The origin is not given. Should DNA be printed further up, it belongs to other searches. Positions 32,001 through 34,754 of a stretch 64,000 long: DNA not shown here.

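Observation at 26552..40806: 14-kb envelope glycosylation island with GT-C-like membrane proteins, a GT2-methyltransferase fusion, GT4, flippase-like protein and a candidate substrate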

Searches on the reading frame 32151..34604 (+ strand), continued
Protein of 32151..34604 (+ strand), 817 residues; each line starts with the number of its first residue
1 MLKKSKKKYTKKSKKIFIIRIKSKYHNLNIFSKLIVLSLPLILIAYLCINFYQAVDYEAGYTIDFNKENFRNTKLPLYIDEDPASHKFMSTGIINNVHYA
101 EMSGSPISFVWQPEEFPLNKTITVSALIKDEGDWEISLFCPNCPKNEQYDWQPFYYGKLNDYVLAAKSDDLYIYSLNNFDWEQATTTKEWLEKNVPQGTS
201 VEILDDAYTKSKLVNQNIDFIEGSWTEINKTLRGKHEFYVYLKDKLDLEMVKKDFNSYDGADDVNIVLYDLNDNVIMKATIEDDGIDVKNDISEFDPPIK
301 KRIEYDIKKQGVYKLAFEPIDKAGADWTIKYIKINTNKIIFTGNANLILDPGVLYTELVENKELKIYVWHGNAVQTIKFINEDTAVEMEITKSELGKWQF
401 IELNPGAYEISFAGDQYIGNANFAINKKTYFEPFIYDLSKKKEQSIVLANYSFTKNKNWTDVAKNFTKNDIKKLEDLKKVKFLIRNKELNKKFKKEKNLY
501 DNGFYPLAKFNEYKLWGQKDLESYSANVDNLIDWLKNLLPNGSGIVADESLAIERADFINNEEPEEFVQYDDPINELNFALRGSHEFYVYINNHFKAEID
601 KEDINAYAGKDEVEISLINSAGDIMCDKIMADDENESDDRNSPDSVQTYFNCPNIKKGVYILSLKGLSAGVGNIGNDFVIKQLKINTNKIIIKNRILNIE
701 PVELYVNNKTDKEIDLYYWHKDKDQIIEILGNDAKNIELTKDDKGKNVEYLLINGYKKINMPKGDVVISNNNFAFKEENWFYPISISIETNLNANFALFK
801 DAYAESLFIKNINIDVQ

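Call 34: search_protein_families(library=pfam, proteins=[P0045, P0096, P0154, P0043, P0048, P0095, P0145, P0173, P0061, P0075], max_evalue=0.01)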
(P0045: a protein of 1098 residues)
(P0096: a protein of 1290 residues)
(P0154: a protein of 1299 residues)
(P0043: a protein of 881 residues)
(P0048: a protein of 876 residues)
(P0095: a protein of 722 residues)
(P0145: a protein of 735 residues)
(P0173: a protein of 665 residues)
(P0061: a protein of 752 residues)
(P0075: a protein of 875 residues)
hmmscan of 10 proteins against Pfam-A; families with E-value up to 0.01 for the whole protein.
P0045 (1098 aa): 0 families

P0096 (1290 aa): 1 family
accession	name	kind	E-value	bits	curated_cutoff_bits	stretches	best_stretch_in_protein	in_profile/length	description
PF18962.6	Por_Secre_tail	-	6.2e-05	23.6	27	0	1002-1062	18-67/75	Secretion system C-terminal sorting domain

P0154 (1299 aa): 0 families

P0043 (881 aa): 1 family
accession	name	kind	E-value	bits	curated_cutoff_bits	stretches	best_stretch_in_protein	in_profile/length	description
PF18962.6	Por_Secre_tail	-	0.0036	18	27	0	327-397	17-75/75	Secretion system C-terminal sorting domain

P0048 (876 aa): 1 family
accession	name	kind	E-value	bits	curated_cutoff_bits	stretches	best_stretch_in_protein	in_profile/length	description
PF18962.6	Por_Secre_tail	-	0.0023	18.6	27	0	660-731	10-65/75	Secretion system C-terminal sorting domain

P0095 (722 aa): 0 families

P0145 (735 aa): 1 family
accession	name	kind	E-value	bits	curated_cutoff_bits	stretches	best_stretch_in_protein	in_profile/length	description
PF18504.6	Csm1_N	-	0.0097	16.7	26.3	0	207-251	26-70/70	Csm1 N-terminal domain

P0173 (665 aa): 0 families

P0061 (752 aa): 0 families

P0075 (875 aa): 0 families

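Call 35: predict_structure(alignment_id=A1)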
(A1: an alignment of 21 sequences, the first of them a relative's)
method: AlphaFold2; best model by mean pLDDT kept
length: 817 residues; sequences in the alignment: 21
mean_pLDDT: 85.8   pTM: 0.67
mean pLDDT of the five models: 85.8, 84.9, 84.7, 84.7, 83.3
residues with pLDDT >= 90: 423; 70-90: 306; 50-70: 55; < 50: 33
segments of 3 or more residues with pLDDT < 50: 1-26, 290-294
pLDDT, mean of each block of 10 residues (from residue 1): 33 36 49 79 88 85 95 96 90 89 93 87 92 90 85 91 89 91 91 90 90 90 94 92 96 71 87 92 63 61 93 92 74 96 87 92 89 90 92 91 94 92 94 88 86 90 91 87 93 88 89 88 83 90 83 84 91 86 92 95 67 91 93 65 77 93 83 66 94 91 91 88 85 90 89 92 86 94 88 85 79 94
secondary structure, 60 per line:
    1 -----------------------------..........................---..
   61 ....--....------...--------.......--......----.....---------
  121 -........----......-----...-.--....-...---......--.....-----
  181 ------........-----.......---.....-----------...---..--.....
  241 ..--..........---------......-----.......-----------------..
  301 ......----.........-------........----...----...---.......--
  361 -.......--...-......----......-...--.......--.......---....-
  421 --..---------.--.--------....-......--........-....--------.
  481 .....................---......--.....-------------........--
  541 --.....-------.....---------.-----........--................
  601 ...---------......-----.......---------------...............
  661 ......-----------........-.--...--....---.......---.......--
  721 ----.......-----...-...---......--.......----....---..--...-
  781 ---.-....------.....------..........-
elements in order (helices of 4 or more, strands of 3 or more residues): H30-55 E59-64 E77-79 E88-94 E97-102 E107-111 E122-129 E134-139 E152-155 E163-168 E171-175 H187-194 E200-203 H210-213 E226-228 E236-242 E245-254 E264-269 E275-281 E299-306 E311-319 E327-334 E339-341 E346-348 E352-358 E362-368 E375-380 E385-390 E397-403 E406-412 E416-419 E446-449 E451-456 E459-466 H468-471 E480-486 H487-501 E505-510 E513-517 H531-538 E543-547 H555-558 E575-582 E585-603 E613-618 E624-630 E646-666 E678-685 E690-692 E695-698 E702-708 E712-718 E725-731 E737-739 E747-752 E755-761 E766-769 E786-789 E796-800 E807-816

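Call 38: fold_search(model_id=the predicted structure, library=pdb)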
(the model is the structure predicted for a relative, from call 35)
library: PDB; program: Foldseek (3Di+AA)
matches with E <= 10: 1693; with E <= 0.001: 52
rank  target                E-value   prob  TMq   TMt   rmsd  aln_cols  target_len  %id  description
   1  9h9a                  1.1e-08  1.00  0.10  0.08  38.3       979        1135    8  native structure of the full-length pesticidal protein Cry8Ba2, from crystals formed in vivo (form 1) (released 2025-12-03)
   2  8w7n                  3.4e-08  0.99  0.09  0.08  37.7       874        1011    8  Crystal structure of the in-cell Cry1Aa purified from Bacillus thuringiensis (released 2024-03-06)
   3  5b4x_C                5.1e-08  0.99  0.09  0.10  26.4       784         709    7  Crystal structure of the ApoER2 ectodomain in complex with the Reelin R56 fragment (released 2017-04-26)
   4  9h99                  6.5e-08  0.99  0.09  0.08  37.8       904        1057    8  Native structure of the full-length pesticidal protein Cry1Ca18 at pH7, from crystals formed in vivo (released 2025-11-12)
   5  4w8j                  6.5e-08  0.99  0.10  0.08  36.9       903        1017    8  Structure of the full-length insecticidal protein Cry1Ac reveals intriguing details of toxin packaging into in vivo form (released 2014-09-17)
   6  9qxq                  9.8e-08  0.99  0.10  0.08  37.4       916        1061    7  native structure of full-length pesticidal protein Cry1Ca18 at pH9, from crystals formed in vivo (released 2026-02-11)
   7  4gz9_A                7.7e-06  0.60  0.07  0.10  28.9       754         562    7  Mouse Neuropilin-1, extracellular domains 1-4 (a1a2b1b2) (released 2012-10-17)
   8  8h3u_A                1.0e-05  0.95  0.09  0.12  30.0       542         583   10  Inhibitor-bound EP, polyA model (released 2022-11-23)
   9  6vls_D                1.0e-05  0.87  0.09  0.08  36.7       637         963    8  Structure of C-terminal fragment of Vip3A toxin (released 2020-07-22)
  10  5x7o_A                1.2e-05  0.80  0.10  0.07  33.7       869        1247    8  Crystal structure of Paenibacillus sp. 598K alpha-1,6-glucosyltransferase (released 2017-07-26)
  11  6uwr_A                1.5e-05  0.51  0.08  0.10  43.8       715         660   10  Clostridium difficile binary toxin translocase CDTb in asymmetric tetradecamer conformation (released 2020-01-22)
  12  5a55                  2.3e-05  0.72  0.09  0.07  29.8       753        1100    9  The native structure of GH101 from Streptococcus pneumoniae TIGR4 (released 2015-09-02)
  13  7vnj_A                2.9e-05  0.69  0.09  0.13  28.1       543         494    9  Complex structure of Clostridioides difficile enzymatic component (CDTa) and binding component (CDTb) pore with short  (released 2022-10-26)
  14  6o2n_A                2.9e-05  0.47  0.09  0.11  43.5       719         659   10  CDTb Double Heptamer Short Form Modeled from Cryo-EM Map Reconstructed using C7 Symmetry (released 2019-10-30)
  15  9vql_A                3.3e-05  0.54  0.08  0.08  27.6       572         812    9  Cryo-EM structure of the dimeric Elapor1 mutant (released 2025-07-23)
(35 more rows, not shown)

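Call 45: search_protein_families(library=ncbifam, proteins=[window:32151-34604:+], max_evalue=0.01)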
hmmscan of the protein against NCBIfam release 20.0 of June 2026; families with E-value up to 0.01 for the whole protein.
window:32151-34604:+ (817 aa): 0 families

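Call 51: find_encoding_contigs(protein=P0093, flank=8000, max_places=1)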
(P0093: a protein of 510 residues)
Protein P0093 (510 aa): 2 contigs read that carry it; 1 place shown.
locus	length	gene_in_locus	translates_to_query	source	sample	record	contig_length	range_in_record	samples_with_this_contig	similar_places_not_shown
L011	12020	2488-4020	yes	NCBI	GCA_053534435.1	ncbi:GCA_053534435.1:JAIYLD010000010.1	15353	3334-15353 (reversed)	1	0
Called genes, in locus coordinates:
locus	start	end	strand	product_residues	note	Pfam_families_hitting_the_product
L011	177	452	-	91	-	-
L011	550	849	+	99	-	-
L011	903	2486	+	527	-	-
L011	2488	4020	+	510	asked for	-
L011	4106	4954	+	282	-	PF07760:DUF1616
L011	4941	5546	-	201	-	PF03412:Peptidase_C39 (weak), PF09778:Guanylate_cyc_2, PF11814:DUF3335, PF13529:Peptidase_C39_2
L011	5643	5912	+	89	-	PF04014:MazE_antitoxin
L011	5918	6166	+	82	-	PF05016:ParE_toxin (weak)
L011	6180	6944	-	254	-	PF00398:RrnaAD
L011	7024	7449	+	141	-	-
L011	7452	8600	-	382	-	PF01663:Phosphodiest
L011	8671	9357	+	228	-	-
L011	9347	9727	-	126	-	-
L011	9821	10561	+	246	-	PF00483:NTP_transferase, PF12804:NTP_transf_3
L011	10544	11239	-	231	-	-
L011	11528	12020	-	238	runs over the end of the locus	-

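Call 52: search_protein_families(library=pfam, proteins=[L011:903-2486:+, L011:4106-4954:+, L005:12388-14349:+, L010:11712-13724:+, L011:2488-4020:+], max_evalue=1)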
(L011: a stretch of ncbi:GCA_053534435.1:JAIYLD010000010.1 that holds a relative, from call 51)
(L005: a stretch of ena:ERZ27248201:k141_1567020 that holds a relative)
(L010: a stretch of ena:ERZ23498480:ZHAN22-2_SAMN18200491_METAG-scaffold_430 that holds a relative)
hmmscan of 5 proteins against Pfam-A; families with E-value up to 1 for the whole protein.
L011:903-2486:+ (527 aa): 2 families
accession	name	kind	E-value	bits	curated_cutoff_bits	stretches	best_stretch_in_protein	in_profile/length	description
PF13231.12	PMT_2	-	8.8e-05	23.2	26.1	1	123-249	4-135/160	Dolichyl-phosphate-mannose-protein mannosyltransferase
PF20176.3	DUF6541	-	0.14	10.8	29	0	406-463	508-572/646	Family of unknown function (DUF6541)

L011:4106-4954:+ (282 aa): 8 families
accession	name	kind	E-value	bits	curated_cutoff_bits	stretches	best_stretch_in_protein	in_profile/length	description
PF07760.16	DUF1616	-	2.9e-19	69.8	31.6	1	156-273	3-116/307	Protein of unknown function (DUF1616)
PF03006.26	HlyIII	-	0.0023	18.1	26.2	1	42-119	75-155/224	Haemolysin-III related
PF13273.12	DUF4064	-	0.0058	17.3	32.1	1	99-184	8-93/102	Protein of unknown function (DUF4064)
PF05216.18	UNC-50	-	0.0058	16.6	22.1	1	145-254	48-147/221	UNC-50 family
PF06570.16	DUF1129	-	0.011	15.7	29.1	1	150-278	84-203/207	Protein of unknown function (DUF1129)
PF14015.11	DUF4231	-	0.091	13.6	24.7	1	66-120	6-58/103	Protein of unknown function (DUF4231)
PF11992.13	TgpA_N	-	0.2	11.1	30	1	16-159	49-177/333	TgpA N-terminal domain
PF03669.18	ASTER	-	0.32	11.4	22.7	0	66-109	17-59/96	PAT complex subunit Asterix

L005:12388-14349:+ (653 aa): 0 families

L010:11712-13724:+ (670 aa): 0 families

L011:2488-4020:+ (510 aa): 1 family
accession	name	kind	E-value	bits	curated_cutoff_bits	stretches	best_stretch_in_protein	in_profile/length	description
PF23203.1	KIF21A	-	0.16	12.1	28.5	1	271-327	82-135/161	KIF21A-like domain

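Call 53: find_encoding_contigs(protein=P0139, flank=8000, max_places=1)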
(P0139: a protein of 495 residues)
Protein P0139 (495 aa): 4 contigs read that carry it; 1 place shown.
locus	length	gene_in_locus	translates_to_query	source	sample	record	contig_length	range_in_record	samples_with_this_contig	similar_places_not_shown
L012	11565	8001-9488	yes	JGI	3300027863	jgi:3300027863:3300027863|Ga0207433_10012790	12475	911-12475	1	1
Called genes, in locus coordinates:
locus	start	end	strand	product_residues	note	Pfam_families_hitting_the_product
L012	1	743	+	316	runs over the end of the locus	PF00535:Glycos_transf_2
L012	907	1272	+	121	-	PF05635:23S_rRNA_IVP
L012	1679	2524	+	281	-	PF10096:DUF2334 (faint)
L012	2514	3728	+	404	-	PF13439:Glyco_transf_4, PF13477:Glyco_trans_4_2, PF13579:Glyco_trans_4_4, PF20706:GT4-conflict (weak), PF00534:Glycos_transf_1, PF13692:Glyco_trans_1_4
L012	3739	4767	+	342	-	PF13439:Glyco_transf_4, PF00534:Glycos_transf_1, PF13692:Glyco_trans_1_4, PF26337:Gtf3_C (faint)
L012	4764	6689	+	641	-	-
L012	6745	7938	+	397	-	PF13489:Methyltransf_23, PF13847:Methyltransf_31, PF08241:Methyltransf_11, PF08242:Methyltransf_12 (faint)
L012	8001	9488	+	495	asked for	-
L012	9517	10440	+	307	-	PF03706:LPG_synthase_TM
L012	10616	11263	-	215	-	PF01609:DDE_Tnp_1 (weak)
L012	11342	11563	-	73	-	?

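Call 59: find_related_loci(query=A1, collection=genome_contigs, flank=9000)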
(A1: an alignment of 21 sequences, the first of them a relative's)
Query A1 (817 aa) in genome_contigs; peptide patterns used: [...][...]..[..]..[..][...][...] (x = any residue, [..] = any of these).
154 stretches matched a pattern; 6 encode a relative of the query (tblastn E <= 1e-3); 6 distinct loci.
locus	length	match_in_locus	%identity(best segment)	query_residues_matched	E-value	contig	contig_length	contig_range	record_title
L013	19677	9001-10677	45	1-781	2e-142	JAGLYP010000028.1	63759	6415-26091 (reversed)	MAG: Candidatus Parcubacteria bacterium isolate RS_13_30 ZL320.bin.30.fa_28, whole genome shotgun sequence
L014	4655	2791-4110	38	30-809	8e-40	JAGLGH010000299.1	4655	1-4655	MAG: Nanoarchaeota archaeon isolate RS_10_27 ROV157_10.bin.27.fa_299, whole genome shotgun sequence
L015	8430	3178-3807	33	226-783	3e-25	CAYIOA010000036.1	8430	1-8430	MAG TPA_asm: Candidatus Woesearchaeota archaeon isolate ERP119705_co24_81 genome assembly, contig: NODE_12773_length_843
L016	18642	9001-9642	33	222-783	3e-25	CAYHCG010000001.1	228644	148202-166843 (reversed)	MAG TPA_asm: Candidatus Woesearchaeota archaeon isolate ERP119705_co10_239 genome assembly, contig: NODE_9_length_228644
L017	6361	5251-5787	39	228-755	5e-19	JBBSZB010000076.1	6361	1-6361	MAG: Nanoarchaeota archaeon isolate H51-bin106_1 H51_bin106_1_000000000076, whole genome shotgun sequence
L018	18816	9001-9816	27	225-794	4e-18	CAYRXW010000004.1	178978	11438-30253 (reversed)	MAG TPA_asm: uncultured Methanosarcinales archaeon isolate SRP292972_co1_23 genome assembly, contig: NODE_110_length_178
